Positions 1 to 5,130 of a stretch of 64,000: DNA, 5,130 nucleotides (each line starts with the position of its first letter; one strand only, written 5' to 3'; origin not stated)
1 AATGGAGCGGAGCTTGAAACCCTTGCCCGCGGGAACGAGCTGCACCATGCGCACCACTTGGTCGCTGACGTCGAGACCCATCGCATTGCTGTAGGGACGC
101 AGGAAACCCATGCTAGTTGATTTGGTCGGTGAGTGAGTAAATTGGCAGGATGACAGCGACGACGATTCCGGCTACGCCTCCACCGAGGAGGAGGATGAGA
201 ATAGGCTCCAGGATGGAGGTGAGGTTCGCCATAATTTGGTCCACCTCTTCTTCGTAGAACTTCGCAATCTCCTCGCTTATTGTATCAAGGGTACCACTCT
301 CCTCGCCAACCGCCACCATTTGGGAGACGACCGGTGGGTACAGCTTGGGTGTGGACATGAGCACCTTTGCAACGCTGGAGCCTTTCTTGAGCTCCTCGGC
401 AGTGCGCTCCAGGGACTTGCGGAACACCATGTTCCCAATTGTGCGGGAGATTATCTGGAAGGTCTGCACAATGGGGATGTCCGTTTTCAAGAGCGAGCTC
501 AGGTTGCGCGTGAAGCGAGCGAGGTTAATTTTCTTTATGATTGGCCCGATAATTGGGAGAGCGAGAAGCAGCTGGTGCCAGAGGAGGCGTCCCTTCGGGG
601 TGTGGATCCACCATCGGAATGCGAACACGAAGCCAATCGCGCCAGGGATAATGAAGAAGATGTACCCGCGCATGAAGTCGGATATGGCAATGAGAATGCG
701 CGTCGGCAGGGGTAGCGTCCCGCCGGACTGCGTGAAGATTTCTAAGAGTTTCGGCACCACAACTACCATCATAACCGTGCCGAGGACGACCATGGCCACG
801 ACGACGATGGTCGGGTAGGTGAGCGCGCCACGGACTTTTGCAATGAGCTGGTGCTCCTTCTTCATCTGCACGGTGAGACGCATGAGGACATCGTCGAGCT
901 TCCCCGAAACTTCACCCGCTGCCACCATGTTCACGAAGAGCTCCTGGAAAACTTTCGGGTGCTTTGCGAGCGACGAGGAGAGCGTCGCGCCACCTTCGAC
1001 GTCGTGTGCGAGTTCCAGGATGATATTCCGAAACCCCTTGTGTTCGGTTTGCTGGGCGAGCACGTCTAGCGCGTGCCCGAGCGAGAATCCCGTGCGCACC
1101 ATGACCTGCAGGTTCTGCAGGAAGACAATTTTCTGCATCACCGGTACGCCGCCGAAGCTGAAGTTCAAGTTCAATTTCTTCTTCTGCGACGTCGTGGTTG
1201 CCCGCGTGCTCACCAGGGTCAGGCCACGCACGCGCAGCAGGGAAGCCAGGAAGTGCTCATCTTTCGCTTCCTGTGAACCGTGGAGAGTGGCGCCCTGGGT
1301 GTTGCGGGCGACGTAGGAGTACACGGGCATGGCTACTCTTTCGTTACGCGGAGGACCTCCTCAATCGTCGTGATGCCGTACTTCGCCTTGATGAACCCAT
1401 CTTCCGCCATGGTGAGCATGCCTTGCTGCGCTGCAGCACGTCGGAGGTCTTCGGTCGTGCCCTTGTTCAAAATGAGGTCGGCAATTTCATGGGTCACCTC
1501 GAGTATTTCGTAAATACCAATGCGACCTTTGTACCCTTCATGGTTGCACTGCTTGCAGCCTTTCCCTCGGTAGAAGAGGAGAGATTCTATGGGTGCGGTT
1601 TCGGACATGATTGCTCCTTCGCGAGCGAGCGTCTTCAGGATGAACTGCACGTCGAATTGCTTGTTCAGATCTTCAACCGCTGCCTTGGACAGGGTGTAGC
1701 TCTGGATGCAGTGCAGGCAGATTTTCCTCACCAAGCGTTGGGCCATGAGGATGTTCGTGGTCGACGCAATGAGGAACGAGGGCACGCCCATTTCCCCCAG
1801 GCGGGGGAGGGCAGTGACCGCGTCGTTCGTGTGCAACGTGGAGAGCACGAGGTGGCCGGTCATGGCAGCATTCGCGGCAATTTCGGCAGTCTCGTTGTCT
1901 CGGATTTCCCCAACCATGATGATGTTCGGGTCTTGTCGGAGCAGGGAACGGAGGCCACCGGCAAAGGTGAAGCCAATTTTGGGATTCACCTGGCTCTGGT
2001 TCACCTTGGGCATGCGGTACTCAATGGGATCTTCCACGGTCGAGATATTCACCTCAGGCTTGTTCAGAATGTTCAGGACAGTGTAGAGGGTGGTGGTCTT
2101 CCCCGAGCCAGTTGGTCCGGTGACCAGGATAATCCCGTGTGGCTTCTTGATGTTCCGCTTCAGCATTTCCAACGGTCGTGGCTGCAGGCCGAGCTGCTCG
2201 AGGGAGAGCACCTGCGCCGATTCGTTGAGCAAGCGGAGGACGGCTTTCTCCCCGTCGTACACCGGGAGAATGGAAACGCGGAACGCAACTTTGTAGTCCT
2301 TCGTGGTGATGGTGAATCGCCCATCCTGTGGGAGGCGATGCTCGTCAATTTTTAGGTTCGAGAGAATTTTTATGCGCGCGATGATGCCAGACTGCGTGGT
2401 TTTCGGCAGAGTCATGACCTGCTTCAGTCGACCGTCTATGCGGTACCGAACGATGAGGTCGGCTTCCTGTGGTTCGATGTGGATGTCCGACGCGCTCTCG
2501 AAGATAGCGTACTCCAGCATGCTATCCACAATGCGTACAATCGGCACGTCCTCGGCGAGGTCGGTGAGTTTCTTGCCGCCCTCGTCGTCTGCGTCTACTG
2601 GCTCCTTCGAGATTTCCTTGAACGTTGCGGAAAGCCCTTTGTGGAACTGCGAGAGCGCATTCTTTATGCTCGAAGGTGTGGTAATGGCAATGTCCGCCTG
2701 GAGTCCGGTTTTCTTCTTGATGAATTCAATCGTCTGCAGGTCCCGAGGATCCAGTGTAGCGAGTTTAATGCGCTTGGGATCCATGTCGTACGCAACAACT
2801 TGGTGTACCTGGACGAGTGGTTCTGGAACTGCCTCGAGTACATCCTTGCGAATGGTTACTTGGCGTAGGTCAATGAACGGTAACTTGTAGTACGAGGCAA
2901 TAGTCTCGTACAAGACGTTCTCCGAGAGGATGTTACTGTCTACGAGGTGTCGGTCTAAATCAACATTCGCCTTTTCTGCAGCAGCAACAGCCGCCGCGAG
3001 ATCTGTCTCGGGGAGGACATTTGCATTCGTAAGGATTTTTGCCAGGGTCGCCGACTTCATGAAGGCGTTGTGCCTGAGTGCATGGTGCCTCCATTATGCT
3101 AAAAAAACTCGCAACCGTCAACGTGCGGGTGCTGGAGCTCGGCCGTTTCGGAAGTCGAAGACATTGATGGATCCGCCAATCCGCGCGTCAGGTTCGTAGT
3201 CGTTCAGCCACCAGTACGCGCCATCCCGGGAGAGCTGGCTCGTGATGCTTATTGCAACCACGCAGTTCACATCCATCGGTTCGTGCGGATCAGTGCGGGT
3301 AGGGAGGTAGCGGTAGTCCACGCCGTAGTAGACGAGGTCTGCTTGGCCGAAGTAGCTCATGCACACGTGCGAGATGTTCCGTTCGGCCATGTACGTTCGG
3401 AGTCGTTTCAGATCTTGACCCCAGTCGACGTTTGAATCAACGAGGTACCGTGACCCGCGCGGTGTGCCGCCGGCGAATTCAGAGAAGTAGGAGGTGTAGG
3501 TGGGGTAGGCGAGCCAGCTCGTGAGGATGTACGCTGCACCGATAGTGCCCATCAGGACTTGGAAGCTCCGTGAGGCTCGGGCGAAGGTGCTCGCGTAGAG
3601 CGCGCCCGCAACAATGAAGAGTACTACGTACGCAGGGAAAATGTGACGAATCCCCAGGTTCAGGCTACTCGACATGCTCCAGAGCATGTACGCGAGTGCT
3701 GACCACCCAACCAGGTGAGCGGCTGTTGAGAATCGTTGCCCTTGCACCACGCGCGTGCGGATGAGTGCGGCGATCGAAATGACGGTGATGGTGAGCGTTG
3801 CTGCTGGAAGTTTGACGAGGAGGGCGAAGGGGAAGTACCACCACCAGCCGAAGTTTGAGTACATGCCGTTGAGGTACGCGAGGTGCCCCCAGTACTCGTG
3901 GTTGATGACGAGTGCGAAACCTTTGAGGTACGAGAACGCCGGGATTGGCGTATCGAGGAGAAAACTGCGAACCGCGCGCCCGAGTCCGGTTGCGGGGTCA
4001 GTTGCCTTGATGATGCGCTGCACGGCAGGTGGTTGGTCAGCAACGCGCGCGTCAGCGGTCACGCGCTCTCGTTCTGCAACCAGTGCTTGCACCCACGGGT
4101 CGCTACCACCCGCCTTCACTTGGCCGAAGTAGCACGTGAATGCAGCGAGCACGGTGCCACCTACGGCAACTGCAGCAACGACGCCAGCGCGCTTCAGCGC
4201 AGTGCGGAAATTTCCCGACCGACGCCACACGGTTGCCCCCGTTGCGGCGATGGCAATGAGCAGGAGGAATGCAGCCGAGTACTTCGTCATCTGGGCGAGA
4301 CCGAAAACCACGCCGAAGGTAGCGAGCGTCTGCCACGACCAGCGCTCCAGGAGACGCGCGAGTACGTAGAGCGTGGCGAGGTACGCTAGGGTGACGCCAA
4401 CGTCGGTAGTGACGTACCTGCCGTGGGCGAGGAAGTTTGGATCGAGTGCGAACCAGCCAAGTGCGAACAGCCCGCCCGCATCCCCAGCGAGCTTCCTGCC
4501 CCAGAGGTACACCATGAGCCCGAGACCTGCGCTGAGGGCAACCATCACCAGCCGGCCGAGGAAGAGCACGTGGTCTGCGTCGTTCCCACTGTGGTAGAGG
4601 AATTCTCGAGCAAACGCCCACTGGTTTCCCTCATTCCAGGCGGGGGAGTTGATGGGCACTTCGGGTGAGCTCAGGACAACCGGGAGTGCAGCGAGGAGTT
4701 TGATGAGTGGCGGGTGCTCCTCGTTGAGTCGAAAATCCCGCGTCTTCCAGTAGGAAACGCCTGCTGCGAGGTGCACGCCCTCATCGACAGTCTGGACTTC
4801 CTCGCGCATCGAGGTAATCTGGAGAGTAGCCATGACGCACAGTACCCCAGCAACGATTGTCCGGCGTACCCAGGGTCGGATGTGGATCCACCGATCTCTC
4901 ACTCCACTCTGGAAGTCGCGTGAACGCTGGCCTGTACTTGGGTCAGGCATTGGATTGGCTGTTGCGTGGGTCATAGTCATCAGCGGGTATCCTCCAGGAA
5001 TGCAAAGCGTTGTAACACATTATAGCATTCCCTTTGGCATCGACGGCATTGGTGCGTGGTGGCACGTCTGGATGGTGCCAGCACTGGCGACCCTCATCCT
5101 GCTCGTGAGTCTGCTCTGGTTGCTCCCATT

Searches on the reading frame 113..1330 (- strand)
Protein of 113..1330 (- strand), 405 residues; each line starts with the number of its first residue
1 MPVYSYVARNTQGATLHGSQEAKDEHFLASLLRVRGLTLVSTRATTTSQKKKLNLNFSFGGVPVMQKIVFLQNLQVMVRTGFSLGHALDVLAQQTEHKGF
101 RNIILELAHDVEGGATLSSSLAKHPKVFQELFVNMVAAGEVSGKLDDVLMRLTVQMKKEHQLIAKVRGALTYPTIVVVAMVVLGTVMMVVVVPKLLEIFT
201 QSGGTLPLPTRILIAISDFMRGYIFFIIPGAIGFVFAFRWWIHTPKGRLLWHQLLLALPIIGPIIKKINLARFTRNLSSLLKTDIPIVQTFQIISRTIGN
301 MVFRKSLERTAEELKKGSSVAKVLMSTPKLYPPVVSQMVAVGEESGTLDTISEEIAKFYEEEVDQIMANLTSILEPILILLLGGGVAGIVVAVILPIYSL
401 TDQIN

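Call 3: search_protein_families(library=pfam, proteins=[window:113-1330:-], max_evalue=0.01)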
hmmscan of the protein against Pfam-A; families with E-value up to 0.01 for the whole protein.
window:113-1330:- (405 aa): 1 family
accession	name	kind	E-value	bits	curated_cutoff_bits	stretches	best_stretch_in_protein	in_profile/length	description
PF00482.28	T2SSF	-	8.6e-58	194.2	25.2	2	70-193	1-125/125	Type II secretion system (T2SS), protein F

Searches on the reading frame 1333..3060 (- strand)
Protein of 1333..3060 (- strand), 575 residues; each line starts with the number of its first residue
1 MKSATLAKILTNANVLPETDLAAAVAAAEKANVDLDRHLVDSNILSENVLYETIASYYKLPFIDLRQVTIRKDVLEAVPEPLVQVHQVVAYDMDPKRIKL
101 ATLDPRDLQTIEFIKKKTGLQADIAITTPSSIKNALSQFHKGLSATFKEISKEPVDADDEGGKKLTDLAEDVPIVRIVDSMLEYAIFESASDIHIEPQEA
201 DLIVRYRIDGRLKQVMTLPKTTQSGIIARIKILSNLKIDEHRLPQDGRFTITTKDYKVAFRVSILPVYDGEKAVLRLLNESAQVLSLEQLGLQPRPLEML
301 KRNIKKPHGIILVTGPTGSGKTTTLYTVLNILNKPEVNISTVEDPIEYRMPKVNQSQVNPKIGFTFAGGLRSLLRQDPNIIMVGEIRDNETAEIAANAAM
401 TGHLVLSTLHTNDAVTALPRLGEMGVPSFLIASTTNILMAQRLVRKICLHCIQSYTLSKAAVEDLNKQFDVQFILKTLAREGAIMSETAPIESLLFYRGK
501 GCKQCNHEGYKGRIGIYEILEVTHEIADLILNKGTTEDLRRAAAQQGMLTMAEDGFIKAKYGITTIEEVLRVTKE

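Call 3: search_protein_families(library=pfam, proteins=[window:1333-3060:-], max_evalue=0.01)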
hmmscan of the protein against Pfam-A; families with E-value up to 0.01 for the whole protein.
window:1333-3060:- (575 aa): 9 families
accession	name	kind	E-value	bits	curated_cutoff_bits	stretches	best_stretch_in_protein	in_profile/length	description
PF00437.27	T2SSE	-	8.4e-132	439.7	24.9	1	169-571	3-370/370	Type II/IV secretion system protein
PF05157.20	MshEN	-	1.1e-13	51.4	23.1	1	58-139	1-83/90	MshEN domain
PF13401.12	AAA_22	-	0.0002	22.1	27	1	307-338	4-33/130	AAA domain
PF25199.1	nSTAND_NTPase5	-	0.00041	20.6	34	1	302-351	35-85/145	Novel STAND NTPase 5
PF13191.12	AAA_16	-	0.001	20.1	32.6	1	306-336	23-52/167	AAA ATPase domain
PF13555.12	AAA_29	-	0.0039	17.3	27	1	307-332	21-46/61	P-loop containing region of AAA domain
PF13245.12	AAA_19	-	0.0055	17.3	25.1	0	307-336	10-39/134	AAA domain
PF20720.3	nSTAND3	-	0.0068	16.6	27.2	0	306-343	15-52/155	Novel STAND NTPase 3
PF13604.12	AAA_30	-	0.0092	16.2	27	0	298-334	8-44/191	AAA domain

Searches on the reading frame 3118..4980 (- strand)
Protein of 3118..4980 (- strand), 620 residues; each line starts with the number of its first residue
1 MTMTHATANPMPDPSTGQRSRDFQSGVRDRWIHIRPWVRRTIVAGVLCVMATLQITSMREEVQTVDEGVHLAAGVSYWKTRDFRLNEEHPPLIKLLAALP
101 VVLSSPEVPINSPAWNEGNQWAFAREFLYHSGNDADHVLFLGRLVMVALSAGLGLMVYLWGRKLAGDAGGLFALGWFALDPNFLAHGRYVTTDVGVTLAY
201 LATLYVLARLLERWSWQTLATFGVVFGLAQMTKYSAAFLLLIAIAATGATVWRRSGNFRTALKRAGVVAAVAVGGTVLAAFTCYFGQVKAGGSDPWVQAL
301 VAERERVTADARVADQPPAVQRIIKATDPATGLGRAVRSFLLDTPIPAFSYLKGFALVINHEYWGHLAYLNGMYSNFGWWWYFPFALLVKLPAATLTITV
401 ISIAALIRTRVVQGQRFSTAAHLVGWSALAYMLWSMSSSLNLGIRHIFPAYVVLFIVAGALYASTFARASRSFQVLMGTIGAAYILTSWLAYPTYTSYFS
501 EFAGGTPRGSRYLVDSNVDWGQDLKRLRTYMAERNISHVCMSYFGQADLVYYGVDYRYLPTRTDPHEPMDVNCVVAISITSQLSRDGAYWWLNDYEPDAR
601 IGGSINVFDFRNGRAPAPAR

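Call 3: search_protein_families(library=pfam, proteins=[window:3118-4980:-], max_evalue=0.01)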
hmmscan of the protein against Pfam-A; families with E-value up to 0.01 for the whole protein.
window:3118-4980:- (620 aa): 1 family
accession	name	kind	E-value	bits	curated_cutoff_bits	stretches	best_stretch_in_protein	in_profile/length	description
PF13231.12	PMT_2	-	5.4e-13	49.9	26.1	1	142-273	24-153/160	Dolichyl-phosphate-mannose-protein mannosyltransferase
